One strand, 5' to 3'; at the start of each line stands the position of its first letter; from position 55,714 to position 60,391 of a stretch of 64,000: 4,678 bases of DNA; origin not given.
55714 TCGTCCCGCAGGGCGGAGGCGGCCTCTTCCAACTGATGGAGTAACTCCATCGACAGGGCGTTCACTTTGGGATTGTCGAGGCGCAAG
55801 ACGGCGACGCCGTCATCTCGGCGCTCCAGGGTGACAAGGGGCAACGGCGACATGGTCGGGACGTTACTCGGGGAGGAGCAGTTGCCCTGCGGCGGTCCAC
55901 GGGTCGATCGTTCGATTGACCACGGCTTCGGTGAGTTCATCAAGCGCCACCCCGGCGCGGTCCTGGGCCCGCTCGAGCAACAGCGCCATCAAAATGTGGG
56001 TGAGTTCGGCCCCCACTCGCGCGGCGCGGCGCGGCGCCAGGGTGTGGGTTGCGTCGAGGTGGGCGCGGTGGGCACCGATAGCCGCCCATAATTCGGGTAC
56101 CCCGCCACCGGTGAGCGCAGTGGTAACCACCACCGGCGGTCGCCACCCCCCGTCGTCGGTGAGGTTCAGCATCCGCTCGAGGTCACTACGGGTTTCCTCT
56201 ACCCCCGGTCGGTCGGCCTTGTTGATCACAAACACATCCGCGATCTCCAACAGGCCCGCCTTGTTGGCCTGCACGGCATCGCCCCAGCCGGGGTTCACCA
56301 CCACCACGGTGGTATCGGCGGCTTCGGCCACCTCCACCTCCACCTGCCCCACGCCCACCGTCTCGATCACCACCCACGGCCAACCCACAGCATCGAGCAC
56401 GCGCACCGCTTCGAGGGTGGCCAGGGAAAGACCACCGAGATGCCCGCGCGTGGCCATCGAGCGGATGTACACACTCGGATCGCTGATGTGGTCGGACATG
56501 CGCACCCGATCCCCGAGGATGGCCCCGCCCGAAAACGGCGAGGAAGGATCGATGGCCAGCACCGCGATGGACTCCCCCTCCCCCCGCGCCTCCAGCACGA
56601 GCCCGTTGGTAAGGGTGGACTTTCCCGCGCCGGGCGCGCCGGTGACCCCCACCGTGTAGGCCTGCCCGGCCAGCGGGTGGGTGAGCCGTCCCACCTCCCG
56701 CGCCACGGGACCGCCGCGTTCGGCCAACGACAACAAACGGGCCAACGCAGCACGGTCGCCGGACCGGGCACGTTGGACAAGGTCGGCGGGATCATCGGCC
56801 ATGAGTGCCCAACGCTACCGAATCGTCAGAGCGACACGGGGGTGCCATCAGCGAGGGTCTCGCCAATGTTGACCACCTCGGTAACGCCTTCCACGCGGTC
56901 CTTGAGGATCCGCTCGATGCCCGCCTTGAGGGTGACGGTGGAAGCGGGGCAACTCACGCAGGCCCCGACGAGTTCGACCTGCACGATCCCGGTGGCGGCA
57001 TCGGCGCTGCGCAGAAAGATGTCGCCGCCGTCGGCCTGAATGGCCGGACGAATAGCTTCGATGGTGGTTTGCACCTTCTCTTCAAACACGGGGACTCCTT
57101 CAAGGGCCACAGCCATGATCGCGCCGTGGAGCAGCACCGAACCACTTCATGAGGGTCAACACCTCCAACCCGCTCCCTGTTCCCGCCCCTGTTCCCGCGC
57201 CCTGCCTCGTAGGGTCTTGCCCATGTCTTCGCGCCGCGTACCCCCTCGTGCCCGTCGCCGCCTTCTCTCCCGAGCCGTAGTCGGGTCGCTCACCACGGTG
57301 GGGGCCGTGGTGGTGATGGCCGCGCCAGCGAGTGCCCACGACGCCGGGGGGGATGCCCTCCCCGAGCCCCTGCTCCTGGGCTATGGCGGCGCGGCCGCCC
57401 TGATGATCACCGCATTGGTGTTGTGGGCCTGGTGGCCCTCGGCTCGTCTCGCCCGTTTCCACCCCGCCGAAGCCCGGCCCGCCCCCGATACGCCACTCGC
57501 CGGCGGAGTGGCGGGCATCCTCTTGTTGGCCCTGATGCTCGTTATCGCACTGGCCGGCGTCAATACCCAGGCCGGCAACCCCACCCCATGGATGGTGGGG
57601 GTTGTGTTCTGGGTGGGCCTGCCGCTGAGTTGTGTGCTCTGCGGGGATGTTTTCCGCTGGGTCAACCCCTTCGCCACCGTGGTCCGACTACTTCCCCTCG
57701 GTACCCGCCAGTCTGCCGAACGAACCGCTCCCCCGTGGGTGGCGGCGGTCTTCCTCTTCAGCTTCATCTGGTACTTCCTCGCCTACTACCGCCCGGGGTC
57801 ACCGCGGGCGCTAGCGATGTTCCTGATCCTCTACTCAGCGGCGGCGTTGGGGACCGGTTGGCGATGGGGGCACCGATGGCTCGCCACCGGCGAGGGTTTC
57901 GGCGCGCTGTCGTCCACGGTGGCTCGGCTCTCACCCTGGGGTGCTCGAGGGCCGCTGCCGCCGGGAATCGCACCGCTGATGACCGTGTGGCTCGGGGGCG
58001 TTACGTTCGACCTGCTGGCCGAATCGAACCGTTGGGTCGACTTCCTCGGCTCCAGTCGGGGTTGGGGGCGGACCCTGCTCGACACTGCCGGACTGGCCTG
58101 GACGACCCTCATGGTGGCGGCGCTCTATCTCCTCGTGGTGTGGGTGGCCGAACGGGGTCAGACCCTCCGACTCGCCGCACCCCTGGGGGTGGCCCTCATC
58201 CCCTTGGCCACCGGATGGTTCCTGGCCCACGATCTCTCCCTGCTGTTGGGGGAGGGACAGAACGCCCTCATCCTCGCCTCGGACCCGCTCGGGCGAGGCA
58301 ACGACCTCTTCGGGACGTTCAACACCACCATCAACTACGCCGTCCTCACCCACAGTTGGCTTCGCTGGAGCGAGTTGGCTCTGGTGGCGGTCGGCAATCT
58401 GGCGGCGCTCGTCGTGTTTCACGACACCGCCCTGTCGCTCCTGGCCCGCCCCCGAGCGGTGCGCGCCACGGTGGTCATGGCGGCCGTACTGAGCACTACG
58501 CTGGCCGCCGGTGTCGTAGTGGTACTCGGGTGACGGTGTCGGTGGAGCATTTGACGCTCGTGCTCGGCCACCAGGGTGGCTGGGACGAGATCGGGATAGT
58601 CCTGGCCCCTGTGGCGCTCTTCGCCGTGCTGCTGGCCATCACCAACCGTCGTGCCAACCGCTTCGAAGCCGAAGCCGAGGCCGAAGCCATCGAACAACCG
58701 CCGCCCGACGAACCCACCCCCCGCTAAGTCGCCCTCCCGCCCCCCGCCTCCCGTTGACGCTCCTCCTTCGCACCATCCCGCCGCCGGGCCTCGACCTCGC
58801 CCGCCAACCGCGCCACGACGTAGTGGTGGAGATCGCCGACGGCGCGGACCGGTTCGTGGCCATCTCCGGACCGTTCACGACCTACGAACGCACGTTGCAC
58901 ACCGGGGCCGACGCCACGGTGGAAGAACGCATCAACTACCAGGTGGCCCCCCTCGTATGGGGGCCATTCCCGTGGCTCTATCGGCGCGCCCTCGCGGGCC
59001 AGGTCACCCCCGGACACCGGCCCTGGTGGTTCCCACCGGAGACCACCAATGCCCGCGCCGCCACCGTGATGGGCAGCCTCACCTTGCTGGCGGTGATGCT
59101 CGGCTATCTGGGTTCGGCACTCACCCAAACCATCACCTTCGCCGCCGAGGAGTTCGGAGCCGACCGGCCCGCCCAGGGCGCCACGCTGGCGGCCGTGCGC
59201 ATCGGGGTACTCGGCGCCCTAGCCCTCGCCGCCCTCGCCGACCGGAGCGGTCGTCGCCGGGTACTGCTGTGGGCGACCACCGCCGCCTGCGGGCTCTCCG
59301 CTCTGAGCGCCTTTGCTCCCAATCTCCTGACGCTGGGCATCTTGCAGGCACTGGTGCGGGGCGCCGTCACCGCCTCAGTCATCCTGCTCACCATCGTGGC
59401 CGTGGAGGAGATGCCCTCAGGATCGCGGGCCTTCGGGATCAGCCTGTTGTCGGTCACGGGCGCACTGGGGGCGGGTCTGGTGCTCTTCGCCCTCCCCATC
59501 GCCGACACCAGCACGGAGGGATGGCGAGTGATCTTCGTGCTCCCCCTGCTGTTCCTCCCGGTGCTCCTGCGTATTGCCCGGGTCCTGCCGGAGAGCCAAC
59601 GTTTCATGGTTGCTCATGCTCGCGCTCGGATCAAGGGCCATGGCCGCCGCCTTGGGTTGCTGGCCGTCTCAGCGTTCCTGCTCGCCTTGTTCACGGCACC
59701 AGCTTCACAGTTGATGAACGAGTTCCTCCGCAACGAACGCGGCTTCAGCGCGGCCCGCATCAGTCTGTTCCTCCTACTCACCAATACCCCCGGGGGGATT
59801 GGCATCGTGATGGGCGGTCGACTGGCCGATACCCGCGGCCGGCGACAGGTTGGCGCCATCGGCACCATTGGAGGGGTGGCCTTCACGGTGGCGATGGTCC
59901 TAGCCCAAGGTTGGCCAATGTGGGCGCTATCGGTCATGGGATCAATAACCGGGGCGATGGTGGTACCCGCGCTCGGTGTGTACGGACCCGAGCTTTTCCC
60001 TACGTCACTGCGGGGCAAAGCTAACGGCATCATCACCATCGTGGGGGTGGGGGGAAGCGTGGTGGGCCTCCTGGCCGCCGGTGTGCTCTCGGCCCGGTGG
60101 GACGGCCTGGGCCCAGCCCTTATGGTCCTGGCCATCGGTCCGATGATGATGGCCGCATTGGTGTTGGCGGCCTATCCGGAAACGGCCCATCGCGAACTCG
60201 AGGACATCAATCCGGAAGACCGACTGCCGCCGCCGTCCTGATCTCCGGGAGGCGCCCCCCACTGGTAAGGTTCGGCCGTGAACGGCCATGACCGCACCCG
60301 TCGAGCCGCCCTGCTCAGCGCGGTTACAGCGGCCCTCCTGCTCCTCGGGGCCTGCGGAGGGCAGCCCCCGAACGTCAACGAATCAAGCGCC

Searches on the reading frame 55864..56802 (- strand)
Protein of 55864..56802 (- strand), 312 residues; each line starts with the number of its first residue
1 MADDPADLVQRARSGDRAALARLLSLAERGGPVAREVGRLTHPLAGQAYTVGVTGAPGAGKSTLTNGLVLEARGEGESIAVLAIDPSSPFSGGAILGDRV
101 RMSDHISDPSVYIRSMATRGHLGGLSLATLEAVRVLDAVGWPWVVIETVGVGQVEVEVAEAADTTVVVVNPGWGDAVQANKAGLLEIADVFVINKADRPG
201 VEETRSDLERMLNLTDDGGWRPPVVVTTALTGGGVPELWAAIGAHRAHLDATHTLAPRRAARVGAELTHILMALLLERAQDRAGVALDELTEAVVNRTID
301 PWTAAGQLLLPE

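Call 73: search_protein_families(library=pfam, proteins=[window:55864-56802:-], max_evalue=0.0001)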
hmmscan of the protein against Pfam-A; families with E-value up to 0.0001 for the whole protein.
window:55864-56802:- (312 aa): 3 families
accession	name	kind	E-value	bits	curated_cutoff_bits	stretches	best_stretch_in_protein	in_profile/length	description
PF03308.22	MeaB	-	4.8e-85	285.3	23.1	1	20-280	1-269/273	Methylmalonyl Co-A mutase-associated GTPase MeaB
PF02492.25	cobW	-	4.5e-06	26.8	20.7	0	50-83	2-34/180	CobW/HypB/UreG, nucleotide-binding domain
PF00009.33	GTP_EFTU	-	7.9e-05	22.8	26.5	0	160-242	91-182/188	Elongation factor Tu GTP binding domain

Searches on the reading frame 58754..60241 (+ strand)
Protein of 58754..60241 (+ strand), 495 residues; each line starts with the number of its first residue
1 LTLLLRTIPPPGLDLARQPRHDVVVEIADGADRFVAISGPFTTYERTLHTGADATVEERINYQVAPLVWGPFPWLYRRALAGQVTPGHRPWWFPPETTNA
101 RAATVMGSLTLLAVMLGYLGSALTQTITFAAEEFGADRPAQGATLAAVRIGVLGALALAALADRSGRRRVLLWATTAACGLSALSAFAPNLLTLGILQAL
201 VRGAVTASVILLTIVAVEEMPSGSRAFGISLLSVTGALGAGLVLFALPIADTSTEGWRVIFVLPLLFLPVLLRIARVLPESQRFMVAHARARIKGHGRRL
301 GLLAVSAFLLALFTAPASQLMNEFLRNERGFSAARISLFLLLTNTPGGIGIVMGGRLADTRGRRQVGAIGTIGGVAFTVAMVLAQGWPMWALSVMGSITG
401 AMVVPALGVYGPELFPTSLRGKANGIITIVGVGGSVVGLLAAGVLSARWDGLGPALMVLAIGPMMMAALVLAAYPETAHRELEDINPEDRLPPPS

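Call 73: search_protein_families(library=pfam, proteins=[window:58754-60241:+], max_evalue=0.0001)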
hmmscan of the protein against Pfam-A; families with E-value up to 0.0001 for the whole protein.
window:58754-60241:+ (495 aa): 2 families
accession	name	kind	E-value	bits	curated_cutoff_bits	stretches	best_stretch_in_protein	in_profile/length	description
PF07690.21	MFS_1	-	7.5e-26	91.3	33.4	2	303-481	1-179/347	Major Facilitator Superfamily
PF00083.30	Sugar_tr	-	1.3e-13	51.1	22.3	1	117-290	17-203/452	Sugar (and other) transporter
